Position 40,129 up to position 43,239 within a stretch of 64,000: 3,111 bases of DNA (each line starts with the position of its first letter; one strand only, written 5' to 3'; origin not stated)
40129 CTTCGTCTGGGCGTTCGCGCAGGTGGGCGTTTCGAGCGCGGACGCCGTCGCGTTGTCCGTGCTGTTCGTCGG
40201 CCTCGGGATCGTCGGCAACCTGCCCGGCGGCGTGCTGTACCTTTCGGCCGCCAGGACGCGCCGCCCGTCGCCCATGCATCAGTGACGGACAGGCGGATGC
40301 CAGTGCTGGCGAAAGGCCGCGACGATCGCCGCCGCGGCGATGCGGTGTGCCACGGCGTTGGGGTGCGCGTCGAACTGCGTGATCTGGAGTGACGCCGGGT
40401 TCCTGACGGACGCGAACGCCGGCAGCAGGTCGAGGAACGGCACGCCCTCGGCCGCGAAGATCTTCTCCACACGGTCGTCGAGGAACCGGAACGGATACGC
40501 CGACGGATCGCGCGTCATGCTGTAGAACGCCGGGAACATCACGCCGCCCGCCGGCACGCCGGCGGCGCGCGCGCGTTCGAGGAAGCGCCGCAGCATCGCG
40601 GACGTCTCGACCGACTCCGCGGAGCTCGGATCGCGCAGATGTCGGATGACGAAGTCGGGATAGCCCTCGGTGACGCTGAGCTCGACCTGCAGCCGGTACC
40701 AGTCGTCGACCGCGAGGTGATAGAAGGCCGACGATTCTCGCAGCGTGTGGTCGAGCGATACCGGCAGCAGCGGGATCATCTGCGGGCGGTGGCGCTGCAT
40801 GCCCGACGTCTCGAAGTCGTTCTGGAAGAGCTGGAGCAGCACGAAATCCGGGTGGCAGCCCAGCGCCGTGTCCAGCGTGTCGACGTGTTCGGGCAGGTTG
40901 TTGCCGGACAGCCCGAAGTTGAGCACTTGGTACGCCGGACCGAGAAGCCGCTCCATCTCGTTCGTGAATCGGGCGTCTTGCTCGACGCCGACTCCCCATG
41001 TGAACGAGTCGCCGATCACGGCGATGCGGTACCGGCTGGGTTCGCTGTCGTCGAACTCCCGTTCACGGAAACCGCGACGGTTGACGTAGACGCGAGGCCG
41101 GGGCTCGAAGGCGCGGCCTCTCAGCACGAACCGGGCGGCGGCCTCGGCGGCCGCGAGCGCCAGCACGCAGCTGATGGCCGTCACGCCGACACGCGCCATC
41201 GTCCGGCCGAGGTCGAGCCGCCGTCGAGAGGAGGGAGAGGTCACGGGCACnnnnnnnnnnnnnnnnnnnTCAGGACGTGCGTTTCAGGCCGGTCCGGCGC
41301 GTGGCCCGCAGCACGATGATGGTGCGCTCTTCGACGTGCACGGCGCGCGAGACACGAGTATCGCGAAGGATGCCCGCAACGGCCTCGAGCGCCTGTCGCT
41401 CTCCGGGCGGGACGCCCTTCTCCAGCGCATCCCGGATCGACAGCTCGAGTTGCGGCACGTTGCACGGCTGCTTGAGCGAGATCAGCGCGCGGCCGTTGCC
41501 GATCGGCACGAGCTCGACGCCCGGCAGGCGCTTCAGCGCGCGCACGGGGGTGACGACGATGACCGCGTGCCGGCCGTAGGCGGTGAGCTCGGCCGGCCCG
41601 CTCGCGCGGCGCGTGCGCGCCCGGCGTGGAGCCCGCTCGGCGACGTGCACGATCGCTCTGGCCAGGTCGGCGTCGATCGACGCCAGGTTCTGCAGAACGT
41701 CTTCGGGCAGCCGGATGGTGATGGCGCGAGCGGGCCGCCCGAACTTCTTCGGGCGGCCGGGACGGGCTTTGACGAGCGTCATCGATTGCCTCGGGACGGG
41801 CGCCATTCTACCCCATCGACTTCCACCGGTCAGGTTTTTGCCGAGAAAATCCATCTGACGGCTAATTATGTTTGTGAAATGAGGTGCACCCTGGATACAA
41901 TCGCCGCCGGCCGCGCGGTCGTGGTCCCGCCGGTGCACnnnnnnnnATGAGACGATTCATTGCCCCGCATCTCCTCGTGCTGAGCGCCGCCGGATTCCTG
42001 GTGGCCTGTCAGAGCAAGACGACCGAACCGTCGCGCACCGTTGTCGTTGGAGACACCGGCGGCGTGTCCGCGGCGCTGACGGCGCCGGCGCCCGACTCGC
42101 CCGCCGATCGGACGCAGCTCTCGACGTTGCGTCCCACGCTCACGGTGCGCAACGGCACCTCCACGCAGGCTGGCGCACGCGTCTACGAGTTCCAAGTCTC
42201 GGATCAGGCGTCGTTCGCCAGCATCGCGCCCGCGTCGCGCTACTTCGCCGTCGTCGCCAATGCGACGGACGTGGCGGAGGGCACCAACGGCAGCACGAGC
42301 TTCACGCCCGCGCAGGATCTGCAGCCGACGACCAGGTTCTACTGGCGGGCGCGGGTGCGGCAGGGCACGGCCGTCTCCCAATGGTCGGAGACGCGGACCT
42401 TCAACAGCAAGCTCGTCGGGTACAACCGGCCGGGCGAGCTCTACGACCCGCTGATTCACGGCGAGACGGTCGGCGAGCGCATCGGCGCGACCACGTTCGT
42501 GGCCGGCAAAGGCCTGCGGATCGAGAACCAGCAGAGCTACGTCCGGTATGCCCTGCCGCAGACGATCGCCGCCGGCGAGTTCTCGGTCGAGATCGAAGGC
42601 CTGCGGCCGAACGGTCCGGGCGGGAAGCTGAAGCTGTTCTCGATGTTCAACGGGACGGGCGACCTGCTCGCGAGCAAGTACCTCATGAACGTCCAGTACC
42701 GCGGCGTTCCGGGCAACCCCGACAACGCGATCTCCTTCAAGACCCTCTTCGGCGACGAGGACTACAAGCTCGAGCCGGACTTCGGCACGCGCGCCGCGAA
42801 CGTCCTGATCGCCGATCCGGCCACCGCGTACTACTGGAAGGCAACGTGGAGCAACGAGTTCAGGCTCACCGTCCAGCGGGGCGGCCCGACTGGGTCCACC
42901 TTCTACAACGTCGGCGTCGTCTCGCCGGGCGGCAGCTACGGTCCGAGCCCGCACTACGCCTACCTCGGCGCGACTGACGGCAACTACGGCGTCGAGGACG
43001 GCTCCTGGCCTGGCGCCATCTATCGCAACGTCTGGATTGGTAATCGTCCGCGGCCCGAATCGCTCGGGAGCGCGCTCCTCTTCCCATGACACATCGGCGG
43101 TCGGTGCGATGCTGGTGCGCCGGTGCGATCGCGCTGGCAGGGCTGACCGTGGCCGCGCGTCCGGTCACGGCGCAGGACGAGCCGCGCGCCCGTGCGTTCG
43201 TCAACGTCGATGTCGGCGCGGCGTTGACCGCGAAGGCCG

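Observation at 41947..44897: Candidate undescribed outer-membrane module: lectin-like lipoprotein / 244-aa beta-barrel / lectin-like lipoprotein operon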

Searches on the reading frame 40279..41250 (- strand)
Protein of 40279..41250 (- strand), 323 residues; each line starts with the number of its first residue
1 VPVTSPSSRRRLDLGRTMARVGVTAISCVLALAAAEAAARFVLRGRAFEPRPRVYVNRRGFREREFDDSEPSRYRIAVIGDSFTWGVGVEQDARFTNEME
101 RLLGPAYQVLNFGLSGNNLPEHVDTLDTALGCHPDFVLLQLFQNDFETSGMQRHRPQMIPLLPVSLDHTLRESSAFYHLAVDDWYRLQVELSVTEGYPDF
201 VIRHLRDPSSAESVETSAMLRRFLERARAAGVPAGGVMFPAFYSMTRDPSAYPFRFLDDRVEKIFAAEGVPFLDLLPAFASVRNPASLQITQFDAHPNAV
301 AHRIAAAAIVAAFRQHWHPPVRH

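Call 7: search_protein_families(library=pfam, proteins=[window:40279-41250:-], max_evalue=0.01)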
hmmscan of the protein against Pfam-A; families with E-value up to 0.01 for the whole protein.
window:40279-41250:- (323 aa): 3 families
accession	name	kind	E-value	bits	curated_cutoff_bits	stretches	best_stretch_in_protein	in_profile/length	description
PF13472.12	Lipase_GDSL_2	-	7.5e-14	53.1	32.9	1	78-304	1-178/178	GDSL-like Lipase/Acylhydrolase family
PF00657.28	Lipase_GDSL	-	0.0011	19.5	23.6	0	76-149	1-92/208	GDSL-like Lipase/Acylhydrolase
PF16822.11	ALGX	-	0.0057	16.8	26.5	0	230-316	42-133/268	SGNH hydrolase-like domain, acetyltransferase AlgX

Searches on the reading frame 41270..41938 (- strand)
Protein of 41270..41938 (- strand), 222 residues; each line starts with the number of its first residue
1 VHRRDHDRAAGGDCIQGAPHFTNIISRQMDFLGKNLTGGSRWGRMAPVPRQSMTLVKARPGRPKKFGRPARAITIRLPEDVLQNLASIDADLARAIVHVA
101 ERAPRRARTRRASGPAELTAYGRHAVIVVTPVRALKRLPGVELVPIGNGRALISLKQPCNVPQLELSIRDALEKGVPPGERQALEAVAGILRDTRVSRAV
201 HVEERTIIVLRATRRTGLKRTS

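Call 7: search_protein_families(library=pfam, proteins=[window:41270-41938:-], max_evalue=0.01)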
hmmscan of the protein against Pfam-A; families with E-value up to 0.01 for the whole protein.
window:41270-41938:- (222 aa): 0 families

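Call 44: search_protein_families(library=ncbifam, proteins=[window:41270-41938:-], max_evalue=0.1)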
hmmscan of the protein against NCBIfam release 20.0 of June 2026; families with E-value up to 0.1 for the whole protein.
window:41270-41938:- (222 aa): 0 families

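Call 53: search_solved_structures(query=window:41270-41806:-, max_evalue=10)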
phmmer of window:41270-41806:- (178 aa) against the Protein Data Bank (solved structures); distinct sequences matched with E-value up to 10: 3.
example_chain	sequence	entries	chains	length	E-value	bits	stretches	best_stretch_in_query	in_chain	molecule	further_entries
4nap_A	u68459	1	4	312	0.32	14.3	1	61-142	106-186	Extracellular solute-binding protein, family 7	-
4pgn_A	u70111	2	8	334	0.37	14.1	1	61-142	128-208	Extracellular solute-binding protein, family 7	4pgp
5a8j_A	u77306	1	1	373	1.1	12.5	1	103-167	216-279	VWA2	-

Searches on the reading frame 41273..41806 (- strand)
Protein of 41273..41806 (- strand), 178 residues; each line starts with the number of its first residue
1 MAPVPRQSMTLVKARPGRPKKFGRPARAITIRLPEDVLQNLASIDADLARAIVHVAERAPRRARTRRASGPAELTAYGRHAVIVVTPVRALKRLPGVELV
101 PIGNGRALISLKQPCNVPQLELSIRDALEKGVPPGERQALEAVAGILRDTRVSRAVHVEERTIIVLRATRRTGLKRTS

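Call 60: search_protein_families(library=pfam, alignment_id=A5, max_evalue=10)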
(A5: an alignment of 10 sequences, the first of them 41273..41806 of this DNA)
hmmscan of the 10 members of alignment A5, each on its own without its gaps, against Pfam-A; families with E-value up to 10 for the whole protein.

A. member 1, window:41273-41806:- (178 aa): 1 family
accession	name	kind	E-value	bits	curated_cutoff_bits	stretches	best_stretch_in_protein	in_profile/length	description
PF14384.12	BrnA_antitoxin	-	0.21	12.4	26.1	1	16-40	24-48/68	BrnA antitoxin of type II toxin-antitoxin system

B. families by the number of members that match (of 10 scanned): 6 families
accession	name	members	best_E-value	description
PF02178.24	AT_hook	5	0.99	AT hook motif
PF07878.17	RHH_5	2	0.024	CopG-like RHH_1 or ribbon-helix-helix domain, RHH_5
PF01628.27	HrcA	2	0.18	HrcA protein C terminal domain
PF01402.27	RHH_1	1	0.019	Ribbon-helix-helix protein, copG family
PF14384.12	BrnA_antitoxin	1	0.21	BrnA antitoxin of type II toxin-antitoxin system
PF02845.22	CUE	1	0.25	CUE domain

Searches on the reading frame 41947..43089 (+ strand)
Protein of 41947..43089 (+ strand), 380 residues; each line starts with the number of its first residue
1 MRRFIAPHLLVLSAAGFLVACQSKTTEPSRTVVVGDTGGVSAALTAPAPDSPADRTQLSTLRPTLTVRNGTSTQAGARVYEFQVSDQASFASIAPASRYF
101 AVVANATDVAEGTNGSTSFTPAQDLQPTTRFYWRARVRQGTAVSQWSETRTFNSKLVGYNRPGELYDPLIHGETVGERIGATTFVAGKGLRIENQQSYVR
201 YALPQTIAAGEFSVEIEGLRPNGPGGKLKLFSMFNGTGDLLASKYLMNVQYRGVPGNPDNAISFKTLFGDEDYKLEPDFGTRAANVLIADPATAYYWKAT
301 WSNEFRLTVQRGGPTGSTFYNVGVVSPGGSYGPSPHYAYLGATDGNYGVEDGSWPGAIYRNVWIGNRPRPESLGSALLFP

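Call 3: search_protein_families(library=pfam, proteins=[window:41947-43089:+], max_evalue=1)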
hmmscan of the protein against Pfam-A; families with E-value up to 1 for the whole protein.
window:41947-43089:+ (380 aa): 3 families
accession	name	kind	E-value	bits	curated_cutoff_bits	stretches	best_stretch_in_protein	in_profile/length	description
PF25788.1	Ig_Rha78A_N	-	0.00058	20.5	27.4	1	120-155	66-102/105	Rha78A-like, N-terminal immunoglobulin domain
PF16655.11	PhoD_N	-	0.15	13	30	1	99-151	40-90/90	PhoD-like phosphatase, N-terminal domain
PF17892.7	Cadherin_5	-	0.27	11.5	26.5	0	104-134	50-80/98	Cadherin-like domain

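Call 4: search_protein_families(library=ncbifam, proteins=[window:41947-43089:+], max_evalue=1)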
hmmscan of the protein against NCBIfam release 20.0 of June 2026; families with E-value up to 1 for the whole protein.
window:41947-43089:+ (380 aa): 0 families

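Call 33: search_protein_representatives(protein=window:41947-43089:+)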
Query: 380 residues. Proteins with E-value up to 0.001 (for the whole library): 1325; up to 1e-10: 552; up to 1e-30: 129. The best 150 are listed.
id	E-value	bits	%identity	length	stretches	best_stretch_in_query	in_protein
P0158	6.9e-123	426.9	56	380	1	3-377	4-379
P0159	1.2e-109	383.3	53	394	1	11-377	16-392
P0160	5.7e-106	371.2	55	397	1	3-377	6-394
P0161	3.2e-105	368.7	52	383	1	19-377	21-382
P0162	3.2e-98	345.7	61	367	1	40-333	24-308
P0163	1.2e-97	343.8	54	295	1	100-377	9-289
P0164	5.1e-88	312.1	62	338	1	85-309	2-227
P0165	3.4e-87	309.4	48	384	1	40-378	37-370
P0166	8.8e-86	304.7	48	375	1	31-376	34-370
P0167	5.1e-85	302.2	51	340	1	36-328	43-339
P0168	5.9e-77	275.7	34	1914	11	22-157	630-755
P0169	6.9e-76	272.2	51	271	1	38-293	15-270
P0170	4.7e-71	256.3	56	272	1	117-317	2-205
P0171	2.1e-70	254.1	56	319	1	40-257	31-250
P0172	1.1e-69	251.8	44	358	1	14-377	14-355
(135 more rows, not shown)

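Call 38: search_solved_structures(query=A4, max_evalue=1)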
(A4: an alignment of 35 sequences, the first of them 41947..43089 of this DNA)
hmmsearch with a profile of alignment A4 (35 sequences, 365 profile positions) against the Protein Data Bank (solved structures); distinct sequences matched with E-value up to 1: 44.
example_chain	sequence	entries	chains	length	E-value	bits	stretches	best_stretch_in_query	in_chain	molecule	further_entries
2doc_A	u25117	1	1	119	0.00044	22.7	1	49-149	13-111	Neural cell adhesion molecule 2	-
1bj8_A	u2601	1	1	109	0.001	21.5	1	50-143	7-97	GP130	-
3p4l_A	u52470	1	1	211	0.0017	20.7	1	90-151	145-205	Neogenin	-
7ndg_B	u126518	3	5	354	0.0023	20.3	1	94-151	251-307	Neogenin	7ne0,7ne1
5x83_B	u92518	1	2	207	0.003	19.9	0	108-150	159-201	Netrin receptor DCC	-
4urt_B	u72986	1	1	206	0.0031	19.9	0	108-150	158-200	NETRIN RECEPTOR DCC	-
6z3m_E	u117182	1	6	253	0.0034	19.8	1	92-151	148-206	Neogenin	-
8upa_B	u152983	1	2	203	0.0038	19.6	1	49-143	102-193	Interleukin-6 receptor subunit beta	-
1pvh_A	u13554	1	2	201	0.0038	19.6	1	49-143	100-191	Interleukin-6 receptor beta chain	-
1bqu_A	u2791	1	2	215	0.0041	19.5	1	49-143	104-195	PROTEIN (GP130)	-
4bq6_A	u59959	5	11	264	0.0042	19.4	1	92-151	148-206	NEOGENIN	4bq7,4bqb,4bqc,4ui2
4bq8_A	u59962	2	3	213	0.0056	19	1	91-151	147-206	NEOGENIN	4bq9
2xyc_A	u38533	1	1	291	0.0061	18.9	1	50-148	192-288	NEURAL CELL ADHESION MOLECULE 2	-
2jll_A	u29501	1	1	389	0.0078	18.6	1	50-148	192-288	NEURAL CELL ADHESION MOLECULE 2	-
1i1r_A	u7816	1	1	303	0.0093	18.3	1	49-143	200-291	INTERLEUKIN-6 RECEPTOR BETA CHAIN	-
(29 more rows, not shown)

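Call 39: search_protein_families(library=pfam, alignment_id=A4, max_evalue=1)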
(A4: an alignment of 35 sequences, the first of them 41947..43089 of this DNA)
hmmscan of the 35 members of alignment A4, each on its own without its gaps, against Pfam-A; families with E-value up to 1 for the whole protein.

A. member 1, window:41947-43089:+ (380 aa): 3 families
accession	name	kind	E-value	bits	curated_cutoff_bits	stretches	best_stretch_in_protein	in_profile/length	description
PF25788.1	Ig_Rha78A_N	-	0.00058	20.5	27.4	1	120-155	66-102/105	Rha78A-like, N-terminal immunoglobulin domain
PF16655.11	PhoD_N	-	0.15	13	30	1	99-151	40-90/90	PhoD-like phosphatase, N-terminal domain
PF17892.7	Cadherin_5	-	0.27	11.5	26.5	0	104-134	50-80/98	Cadherin-like domain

B. families by the number of members that match (of 35 scanned): 14 families
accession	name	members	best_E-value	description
PF25788.1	Ig_Rha78A_N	19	1.8e-05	Rha78A-like, N-terminal immunoglobulin domain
PF16656.11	Pur_ac_phosph_N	14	0.0028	Purple acid Phosphatase, N-terminal domain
PF00041.27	fn3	2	0.01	Fibronectin type III domain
PF07481.16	DUF1521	1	0.0042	Domain of Unknown Function (DUF1521)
PF18002.7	T6_Ig_like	1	0.022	T6 antigen Ig like domain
PF21467.3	BetaGal_gal-bd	1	0.093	Beta-galactosidase, galactose-binding domain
PF10676.14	gerPA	1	0.095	Spore germination protein gerPA/gerPF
PF16355.11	DUF4982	1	0.12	Domain of unknown function (DUF4982)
PF16655.11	PhoD_N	1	0.15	PhoD-like phosphatase, N-terminal domain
PF02691.21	VacA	1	0.23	Vacuolating cyotoxin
PF03521.19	Kv2channel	1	0.26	Kv2 voltage-gated K+ channel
PF17892.7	Cadherin_5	1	0.27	Cadherin-like domain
PF21827.1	New_glue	1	0.37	New glue protein family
PF11981.13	DUF3482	1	0.64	Domain of unknown function (DUF3482)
